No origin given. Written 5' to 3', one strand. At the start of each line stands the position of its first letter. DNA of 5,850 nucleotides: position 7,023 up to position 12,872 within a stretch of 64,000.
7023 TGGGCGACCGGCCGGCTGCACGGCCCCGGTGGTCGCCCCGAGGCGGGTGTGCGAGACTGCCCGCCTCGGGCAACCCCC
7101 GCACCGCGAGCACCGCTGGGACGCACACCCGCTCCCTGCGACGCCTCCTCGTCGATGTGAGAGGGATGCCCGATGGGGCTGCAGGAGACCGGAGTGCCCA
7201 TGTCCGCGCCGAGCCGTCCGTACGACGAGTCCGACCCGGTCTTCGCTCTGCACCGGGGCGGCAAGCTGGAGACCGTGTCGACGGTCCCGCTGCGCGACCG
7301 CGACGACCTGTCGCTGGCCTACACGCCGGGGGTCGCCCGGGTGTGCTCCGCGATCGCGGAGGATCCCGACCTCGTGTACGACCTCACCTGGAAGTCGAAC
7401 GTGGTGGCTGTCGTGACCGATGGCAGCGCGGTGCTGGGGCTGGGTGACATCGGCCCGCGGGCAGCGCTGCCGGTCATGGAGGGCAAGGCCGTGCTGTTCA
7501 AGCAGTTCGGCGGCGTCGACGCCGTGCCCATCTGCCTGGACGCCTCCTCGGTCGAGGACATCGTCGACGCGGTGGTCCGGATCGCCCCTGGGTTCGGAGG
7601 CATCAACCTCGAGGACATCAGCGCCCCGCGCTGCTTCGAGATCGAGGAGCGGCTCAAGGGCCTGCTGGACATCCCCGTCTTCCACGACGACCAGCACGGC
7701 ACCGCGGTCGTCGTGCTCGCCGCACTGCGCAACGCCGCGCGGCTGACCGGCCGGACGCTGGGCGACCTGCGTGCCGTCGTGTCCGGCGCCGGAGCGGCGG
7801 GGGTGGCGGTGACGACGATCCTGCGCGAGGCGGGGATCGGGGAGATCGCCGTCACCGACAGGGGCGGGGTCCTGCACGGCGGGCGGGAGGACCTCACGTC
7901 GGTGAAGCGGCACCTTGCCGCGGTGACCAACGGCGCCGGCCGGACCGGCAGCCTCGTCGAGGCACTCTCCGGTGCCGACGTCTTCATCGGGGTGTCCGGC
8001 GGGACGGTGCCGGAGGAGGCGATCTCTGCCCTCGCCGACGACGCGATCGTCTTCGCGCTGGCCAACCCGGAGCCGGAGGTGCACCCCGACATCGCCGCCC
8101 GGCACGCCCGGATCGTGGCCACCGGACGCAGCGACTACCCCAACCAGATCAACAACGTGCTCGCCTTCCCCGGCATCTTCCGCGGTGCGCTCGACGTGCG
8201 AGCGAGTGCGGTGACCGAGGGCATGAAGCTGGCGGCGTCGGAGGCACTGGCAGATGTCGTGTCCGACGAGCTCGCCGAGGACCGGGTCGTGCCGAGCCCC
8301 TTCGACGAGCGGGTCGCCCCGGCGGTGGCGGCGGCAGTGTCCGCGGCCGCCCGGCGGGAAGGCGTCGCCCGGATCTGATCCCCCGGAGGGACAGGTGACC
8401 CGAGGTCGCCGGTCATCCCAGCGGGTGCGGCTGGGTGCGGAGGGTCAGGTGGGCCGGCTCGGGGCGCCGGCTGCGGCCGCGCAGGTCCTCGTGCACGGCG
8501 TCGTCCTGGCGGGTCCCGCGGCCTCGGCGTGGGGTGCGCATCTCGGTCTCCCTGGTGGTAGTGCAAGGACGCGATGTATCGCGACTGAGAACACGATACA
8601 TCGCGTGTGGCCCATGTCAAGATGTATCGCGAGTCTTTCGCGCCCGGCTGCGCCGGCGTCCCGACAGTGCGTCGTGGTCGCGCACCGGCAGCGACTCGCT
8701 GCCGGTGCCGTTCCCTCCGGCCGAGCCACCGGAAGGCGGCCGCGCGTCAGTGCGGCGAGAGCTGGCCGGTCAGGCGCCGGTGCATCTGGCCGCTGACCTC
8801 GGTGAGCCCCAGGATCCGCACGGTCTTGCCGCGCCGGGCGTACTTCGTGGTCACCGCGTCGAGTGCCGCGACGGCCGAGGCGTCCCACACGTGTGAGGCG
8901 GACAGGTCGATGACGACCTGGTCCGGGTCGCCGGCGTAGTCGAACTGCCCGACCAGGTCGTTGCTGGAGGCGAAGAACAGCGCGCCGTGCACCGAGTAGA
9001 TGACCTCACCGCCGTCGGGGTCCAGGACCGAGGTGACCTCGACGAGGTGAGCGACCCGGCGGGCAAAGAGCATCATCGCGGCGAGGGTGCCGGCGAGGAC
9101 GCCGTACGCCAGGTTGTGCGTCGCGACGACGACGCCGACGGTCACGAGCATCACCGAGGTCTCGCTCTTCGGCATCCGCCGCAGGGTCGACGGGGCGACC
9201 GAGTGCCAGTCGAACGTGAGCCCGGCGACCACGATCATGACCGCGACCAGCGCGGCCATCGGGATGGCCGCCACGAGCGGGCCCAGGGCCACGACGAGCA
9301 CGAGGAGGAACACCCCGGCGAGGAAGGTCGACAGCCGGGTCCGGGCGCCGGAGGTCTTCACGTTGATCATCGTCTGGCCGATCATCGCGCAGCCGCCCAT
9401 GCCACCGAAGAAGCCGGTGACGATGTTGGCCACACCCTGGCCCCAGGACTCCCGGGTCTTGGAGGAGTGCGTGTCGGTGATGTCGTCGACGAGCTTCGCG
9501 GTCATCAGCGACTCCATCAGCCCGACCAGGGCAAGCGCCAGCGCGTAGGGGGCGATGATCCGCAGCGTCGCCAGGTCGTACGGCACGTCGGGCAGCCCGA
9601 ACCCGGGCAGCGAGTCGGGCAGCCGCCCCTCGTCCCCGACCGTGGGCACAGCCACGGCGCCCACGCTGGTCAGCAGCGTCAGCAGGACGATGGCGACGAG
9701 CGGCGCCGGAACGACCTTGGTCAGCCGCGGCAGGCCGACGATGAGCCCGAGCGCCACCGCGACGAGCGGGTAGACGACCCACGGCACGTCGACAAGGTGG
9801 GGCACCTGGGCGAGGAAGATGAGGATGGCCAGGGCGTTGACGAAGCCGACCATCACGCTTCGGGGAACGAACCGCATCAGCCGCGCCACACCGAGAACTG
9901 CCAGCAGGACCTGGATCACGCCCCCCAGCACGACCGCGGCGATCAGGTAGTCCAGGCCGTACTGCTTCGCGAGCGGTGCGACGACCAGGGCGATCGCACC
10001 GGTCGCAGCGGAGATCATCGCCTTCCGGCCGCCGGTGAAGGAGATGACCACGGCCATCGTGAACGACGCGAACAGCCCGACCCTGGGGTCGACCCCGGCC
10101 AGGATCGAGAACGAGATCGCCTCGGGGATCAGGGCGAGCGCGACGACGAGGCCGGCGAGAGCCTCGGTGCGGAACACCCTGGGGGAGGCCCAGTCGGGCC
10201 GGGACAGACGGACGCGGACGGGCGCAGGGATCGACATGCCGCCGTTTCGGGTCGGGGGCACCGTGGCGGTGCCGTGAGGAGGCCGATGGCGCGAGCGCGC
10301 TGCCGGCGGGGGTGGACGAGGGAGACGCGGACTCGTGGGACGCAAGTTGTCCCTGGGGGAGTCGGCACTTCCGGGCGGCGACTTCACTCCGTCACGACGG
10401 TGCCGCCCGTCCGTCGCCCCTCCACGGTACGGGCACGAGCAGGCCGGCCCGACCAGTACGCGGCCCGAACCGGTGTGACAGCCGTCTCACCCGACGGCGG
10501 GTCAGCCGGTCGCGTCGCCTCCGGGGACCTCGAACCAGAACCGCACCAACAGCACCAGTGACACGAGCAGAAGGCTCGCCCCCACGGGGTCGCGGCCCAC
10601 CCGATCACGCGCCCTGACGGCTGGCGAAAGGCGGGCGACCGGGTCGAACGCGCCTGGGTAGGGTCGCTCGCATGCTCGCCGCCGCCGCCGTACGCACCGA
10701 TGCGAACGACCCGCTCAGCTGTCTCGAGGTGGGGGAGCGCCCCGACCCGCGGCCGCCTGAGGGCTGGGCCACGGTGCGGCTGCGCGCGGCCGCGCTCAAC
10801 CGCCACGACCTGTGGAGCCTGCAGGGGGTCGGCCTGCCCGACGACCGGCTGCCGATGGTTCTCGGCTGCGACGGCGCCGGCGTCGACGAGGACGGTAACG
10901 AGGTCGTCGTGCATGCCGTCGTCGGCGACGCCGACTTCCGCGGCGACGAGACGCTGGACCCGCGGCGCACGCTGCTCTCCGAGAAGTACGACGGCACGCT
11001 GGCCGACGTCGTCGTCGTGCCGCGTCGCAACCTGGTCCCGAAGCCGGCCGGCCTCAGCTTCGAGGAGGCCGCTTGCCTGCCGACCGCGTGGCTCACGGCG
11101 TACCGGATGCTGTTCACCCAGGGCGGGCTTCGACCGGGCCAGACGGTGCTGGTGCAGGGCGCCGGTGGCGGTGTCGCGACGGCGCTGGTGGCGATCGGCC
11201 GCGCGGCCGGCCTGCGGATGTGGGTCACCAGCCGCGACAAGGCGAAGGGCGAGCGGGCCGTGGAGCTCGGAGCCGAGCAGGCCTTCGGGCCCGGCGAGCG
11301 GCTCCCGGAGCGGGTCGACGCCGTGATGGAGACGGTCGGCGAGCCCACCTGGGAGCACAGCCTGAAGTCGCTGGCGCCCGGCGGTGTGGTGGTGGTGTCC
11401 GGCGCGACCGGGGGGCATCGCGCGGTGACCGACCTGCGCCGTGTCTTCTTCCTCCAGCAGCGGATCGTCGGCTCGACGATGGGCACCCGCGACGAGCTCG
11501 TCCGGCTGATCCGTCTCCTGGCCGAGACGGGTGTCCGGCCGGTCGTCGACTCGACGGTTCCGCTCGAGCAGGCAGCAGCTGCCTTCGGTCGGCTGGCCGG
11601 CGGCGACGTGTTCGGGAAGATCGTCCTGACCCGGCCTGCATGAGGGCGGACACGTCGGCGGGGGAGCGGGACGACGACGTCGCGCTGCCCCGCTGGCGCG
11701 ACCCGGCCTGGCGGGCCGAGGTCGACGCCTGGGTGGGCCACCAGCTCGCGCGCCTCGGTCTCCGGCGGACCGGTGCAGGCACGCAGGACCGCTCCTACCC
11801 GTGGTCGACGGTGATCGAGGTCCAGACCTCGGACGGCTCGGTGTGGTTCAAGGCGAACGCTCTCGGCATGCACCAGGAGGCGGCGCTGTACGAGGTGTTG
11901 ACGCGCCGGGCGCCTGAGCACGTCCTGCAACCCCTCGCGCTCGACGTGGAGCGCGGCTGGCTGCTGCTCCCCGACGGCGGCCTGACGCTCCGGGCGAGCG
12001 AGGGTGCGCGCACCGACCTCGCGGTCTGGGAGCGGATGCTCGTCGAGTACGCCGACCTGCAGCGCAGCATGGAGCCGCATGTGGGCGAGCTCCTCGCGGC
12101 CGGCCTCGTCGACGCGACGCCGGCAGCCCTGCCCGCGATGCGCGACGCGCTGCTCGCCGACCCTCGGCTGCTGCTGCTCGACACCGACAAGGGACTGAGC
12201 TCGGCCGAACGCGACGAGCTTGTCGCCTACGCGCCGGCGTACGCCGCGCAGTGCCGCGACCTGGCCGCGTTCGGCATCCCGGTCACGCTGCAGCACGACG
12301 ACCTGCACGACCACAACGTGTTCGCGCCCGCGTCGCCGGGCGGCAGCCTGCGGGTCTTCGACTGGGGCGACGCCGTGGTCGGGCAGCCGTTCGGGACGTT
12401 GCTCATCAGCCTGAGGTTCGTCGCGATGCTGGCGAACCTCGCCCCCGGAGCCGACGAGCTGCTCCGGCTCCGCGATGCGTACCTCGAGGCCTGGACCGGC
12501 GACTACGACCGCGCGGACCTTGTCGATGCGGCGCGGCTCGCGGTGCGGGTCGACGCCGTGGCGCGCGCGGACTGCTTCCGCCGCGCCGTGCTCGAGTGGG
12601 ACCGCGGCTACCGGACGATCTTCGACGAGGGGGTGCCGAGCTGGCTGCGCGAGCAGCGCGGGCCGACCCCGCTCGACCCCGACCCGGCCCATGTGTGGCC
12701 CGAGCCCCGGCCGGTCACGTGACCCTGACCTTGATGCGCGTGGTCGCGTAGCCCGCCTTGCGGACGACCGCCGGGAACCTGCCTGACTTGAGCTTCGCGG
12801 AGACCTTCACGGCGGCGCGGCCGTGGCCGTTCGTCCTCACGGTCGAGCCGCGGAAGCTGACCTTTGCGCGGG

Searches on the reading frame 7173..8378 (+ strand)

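Call 6: search_protein_families(library=pfam, proteins=[window:7173-8378:+])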
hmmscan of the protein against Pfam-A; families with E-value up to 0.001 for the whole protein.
window:7173-8378:+ (401 aa): 2 families
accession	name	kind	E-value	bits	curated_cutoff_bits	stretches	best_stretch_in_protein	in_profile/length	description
PF00390.24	malic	-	3.1e-31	109.1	23.1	1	30-162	2-182/182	Malic enzyme, N-terminal domain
PF03949.21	Malic_M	-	1.5e-21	77.3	23.5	1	176-391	3-255/258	Malic enzyme, NAD binding domain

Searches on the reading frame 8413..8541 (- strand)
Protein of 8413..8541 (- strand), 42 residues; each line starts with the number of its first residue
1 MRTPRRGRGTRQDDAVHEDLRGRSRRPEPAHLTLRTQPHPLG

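Call 6: search_protein_families(library=pfam, proteins=[window:8413-8541:-])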
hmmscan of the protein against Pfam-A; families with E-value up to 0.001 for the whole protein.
window:8413-8541:- (42 aa): 0 families

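Call 25: find_homologous_proteins(query=A1, max_evalue=0.01)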
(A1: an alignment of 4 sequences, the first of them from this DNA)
Query A1 (4 sequences) (42 aa, profile of the alignment): 14 proteins with E <= 0.01 among 23 candidates.
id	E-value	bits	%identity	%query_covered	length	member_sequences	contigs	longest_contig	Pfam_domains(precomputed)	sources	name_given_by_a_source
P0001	1.3e-21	94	57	100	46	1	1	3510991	-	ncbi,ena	-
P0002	4.1e-21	92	90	100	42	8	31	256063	-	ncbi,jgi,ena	jgi:hypothetical protein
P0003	1.4e-20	91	90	100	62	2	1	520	-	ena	-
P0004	2.3e-20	90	65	100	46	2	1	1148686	-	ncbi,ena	-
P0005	8.4e-20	88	98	100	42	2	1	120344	-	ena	-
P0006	1.2e-18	85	77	100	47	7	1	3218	-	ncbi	-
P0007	4.8e-18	83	71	100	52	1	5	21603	-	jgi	jgi:hypothetical protein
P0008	4.6e-16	76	79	100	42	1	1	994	-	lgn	-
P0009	4.1e-12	64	59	100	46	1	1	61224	-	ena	-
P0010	1.2e-11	62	64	100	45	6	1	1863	-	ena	-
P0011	3.0e-10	58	72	100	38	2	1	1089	-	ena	-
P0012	4.0e-10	57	72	100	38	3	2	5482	-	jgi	jgi:hypothetical protein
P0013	1.9e-9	55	60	100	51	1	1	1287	-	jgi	jgi:hypothetical protein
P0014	4.7e-7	47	53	100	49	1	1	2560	-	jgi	jgi:hypothetical protein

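Call 47: search_protein_families(library=ncbifam, proteins=[window:8416-8541:-], max_evalue=0.01)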
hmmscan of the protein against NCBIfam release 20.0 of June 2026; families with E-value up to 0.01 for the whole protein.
window:8416-8541:- (42 aa): 0 families

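Call 62: search_protein_representatives(alignment_id=A3)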
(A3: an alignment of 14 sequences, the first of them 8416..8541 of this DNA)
Query: 14 sequences, 43 profile positions. Proteins with E-value up to 0.001 (for the whole library): 18; up to 1e-10: 8; up to 1e-30: 0. The best 18 are listed.
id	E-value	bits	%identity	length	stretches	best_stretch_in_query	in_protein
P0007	2.2e-20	88.7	-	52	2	9-43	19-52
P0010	1.4e-16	76.5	-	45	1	1-43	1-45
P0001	9.9e-16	73.8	-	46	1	1-43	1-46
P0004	2.7e-15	72.4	-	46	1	1-43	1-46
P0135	2.4e-14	69.4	-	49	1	1-43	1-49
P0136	3.7e-13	65.6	-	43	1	1-42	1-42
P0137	1.3e-12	63.8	-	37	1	1-43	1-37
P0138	1.7e-12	63.4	-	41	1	1-43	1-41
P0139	1.6e-10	57.1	-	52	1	1-43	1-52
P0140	6.1e-10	55.3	-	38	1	1-43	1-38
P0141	9.3e-10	54.7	-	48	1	1-43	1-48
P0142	3.9e-09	52.7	-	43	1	1-43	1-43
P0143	2.9e-08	49.9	-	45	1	1-43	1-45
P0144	4.4e-08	49.3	-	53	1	1-43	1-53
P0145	3.2e-07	46.6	-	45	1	11-43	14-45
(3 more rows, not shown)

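Call 64: find_encoding_contigs(protein=P0014, flank=1500, max_places=3)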
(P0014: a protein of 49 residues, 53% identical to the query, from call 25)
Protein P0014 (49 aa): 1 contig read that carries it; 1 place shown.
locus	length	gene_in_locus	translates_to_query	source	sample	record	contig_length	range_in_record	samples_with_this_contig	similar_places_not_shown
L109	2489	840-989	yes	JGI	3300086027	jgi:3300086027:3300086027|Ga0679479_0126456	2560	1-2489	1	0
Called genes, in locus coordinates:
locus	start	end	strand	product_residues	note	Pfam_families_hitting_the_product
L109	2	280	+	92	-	?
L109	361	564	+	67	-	-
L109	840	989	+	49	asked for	-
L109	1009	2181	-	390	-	PF00390:malic, PF03949:Malic_M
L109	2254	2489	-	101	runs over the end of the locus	?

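Call 65: find_encoding_contigs(protein=P0009, flank=10000, max_places=3)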
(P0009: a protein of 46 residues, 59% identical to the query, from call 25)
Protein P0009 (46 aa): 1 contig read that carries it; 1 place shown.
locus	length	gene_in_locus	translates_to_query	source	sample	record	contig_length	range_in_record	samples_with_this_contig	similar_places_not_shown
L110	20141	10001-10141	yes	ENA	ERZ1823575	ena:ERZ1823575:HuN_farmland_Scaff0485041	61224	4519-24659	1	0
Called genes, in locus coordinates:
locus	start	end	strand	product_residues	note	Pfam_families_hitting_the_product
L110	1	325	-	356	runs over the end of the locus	PF01636:APH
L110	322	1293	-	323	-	PF08240:ADH_N (weak), PF00107:ADH_zinc_N, PF13602:ADH_zinc_N_2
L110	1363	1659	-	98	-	PF13239:2TM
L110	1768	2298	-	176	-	-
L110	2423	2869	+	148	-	-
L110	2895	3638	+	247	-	PF01209:Ubie_methyltran, PF13489:Methyltransf_23, PF13847:Methyltransf_31, PF08241:Methyltransf_11, PF08242:Methyltransf_12, PF13649:Methyltransf_25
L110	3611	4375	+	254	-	-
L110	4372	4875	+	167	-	PF10604:Polyketide_cyc2 (weak), PF03364:Polyketide_cyc (weak)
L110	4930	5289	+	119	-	PF13473:Cupredoxin_1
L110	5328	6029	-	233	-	-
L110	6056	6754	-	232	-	PF01227:GTP_cyclohydroI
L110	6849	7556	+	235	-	PF12840:HTH_20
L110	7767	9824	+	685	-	PF00122:E1-E2_ATPase, PF00702:Hydrolase, PF12710:HAD (weak), PF08282:Hydrolase_3 (faint)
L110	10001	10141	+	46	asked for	-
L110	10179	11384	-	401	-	PF00390:malic, PF03949:Malic_M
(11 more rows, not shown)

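Call 66: find_encoding_contigs(protein=P0013, flank=1500, max_places=3)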
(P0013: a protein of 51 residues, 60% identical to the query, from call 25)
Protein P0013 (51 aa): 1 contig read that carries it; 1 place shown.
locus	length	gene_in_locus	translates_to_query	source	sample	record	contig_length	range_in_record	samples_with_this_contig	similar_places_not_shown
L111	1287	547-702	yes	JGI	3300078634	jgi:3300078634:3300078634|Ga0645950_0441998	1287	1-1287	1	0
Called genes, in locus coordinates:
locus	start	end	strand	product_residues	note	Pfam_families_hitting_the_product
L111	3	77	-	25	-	?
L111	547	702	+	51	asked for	-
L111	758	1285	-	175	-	PF03949:Malic_M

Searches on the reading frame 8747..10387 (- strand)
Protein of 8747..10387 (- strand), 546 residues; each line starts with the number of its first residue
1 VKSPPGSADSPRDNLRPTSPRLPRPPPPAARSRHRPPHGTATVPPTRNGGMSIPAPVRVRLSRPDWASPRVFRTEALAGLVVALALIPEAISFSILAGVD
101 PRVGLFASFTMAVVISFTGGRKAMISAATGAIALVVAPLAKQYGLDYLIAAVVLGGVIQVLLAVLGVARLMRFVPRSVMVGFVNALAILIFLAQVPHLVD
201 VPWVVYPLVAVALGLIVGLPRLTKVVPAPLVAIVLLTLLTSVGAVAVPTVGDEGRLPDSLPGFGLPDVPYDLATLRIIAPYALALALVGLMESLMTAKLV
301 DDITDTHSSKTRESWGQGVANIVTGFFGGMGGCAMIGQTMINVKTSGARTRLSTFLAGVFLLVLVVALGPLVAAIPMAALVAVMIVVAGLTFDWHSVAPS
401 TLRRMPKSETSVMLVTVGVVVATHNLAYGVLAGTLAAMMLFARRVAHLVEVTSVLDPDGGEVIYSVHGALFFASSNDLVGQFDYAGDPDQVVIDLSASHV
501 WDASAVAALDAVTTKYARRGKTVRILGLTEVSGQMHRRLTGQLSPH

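Call 6: search_protein_families(library=pfam, proteins=[window:8747-10387:-])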
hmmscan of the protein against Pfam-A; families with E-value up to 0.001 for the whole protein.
window:8747-10387:- (546 aa): 4 families
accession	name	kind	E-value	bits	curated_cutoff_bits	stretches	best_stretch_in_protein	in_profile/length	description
PF00916.26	Sulfate_transp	-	4.9e-48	164.2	23.2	2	222-416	189-380/380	Sulfate permease family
PF01740.26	STAS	-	5.6e-08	32.9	22.6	1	460-530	9-82/106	STAS domain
PF16983.11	MFS_MOT1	-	9.3e-06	26.4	30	1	284-391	20-110/111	Molybdate transporter of MFS superfamily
PF13466.11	STAS_2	-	0.00045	20.8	29.2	0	466-529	3-67/80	STAS domain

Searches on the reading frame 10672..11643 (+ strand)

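Call 7: search_protein_families(library=pfam, proteins=[window:10672-11643:+], max_evalue=0.01)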
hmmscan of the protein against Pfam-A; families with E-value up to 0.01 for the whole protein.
window:10672-11643:+ (323 aa): 4 families
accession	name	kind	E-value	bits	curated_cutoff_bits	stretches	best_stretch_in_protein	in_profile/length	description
PF13602.12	ADH_zinc_N_2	-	3.7e-18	67.2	27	1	212-319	21-134/134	Zinc-binding dehydrogenase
PF00107.32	ADH_zinc_N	-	5.4e-17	62.4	31.8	1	167-284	1-128/129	Zinc-binding dehydrogenase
PF08240.17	ADH_N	-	3.5e-08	34.1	23.5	1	30-125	2-103/104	Alcohol dehydrogenase GroES-like domain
PF16912.11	Glu_dehyd_C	-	0.0041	17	34.9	1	157-305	32-198/211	Glucose dehydrogenase C-terminus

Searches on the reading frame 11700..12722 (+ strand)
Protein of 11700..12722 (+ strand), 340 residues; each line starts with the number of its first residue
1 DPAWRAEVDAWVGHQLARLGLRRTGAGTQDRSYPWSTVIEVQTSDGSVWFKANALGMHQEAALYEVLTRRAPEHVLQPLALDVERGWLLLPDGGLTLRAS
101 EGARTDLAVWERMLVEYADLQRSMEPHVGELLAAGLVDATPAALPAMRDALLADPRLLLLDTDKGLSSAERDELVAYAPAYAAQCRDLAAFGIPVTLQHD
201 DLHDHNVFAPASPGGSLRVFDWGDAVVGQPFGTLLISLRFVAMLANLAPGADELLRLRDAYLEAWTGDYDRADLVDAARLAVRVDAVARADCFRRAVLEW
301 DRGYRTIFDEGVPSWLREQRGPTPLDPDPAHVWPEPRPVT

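Call 47: search_protein_families(library=ncbifam, proteins=[window:11700-12722:+], max_evalue=0.01)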
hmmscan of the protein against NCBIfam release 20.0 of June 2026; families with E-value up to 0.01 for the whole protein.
window:11700-12722:+ (340 aa): 0 families

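Call 48: search_protein_families(library=pfam, proteins=[window:11700-12722:+], max_evalue=10)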
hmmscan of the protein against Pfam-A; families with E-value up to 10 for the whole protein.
window:11700-12722:+ (340 aa): 1 family
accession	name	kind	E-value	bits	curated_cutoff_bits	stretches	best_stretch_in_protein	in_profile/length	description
PF01636.29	APH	-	3.3e-06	27.5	23.2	1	54-273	34-237/239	Phosphotransferase enzyme family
